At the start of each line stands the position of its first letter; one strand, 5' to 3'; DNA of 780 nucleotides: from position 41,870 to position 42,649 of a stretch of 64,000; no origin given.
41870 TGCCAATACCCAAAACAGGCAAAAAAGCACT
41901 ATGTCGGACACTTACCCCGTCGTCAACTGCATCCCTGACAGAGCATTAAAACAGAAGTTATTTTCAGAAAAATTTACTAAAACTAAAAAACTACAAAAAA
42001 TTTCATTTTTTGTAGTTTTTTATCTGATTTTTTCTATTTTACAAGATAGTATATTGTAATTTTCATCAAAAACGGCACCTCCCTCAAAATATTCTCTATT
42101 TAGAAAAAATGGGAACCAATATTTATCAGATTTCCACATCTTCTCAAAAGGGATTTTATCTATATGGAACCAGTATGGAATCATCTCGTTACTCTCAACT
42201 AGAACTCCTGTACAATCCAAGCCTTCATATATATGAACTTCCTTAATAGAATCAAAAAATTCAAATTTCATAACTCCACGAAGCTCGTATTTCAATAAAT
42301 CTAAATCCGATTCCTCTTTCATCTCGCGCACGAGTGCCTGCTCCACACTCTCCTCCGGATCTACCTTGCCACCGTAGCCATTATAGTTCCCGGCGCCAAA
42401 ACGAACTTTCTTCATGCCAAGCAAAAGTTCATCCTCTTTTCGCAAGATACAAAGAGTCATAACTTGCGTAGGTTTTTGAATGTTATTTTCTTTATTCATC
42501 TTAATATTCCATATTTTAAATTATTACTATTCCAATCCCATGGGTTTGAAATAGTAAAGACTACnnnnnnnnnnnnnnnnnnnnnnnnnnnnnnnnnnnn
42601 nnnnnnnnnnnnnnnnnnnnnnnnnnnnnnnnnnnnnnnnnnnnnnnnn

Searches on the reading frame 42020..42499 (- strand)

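Call 27: search_protein_families(library=pfam, proteins=[window:42020-42499:-], max_evalue=0.001)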
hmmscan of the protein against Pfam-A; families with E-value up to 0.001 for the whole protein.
window:42020-42499:- (159 aa): 1 family
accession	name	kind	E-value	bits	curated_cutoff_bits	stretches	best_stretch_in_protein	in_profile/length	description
PF00293.34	NUDIX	-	5.8e-11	43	21.1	1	15-130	6-132/134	NUDIX domain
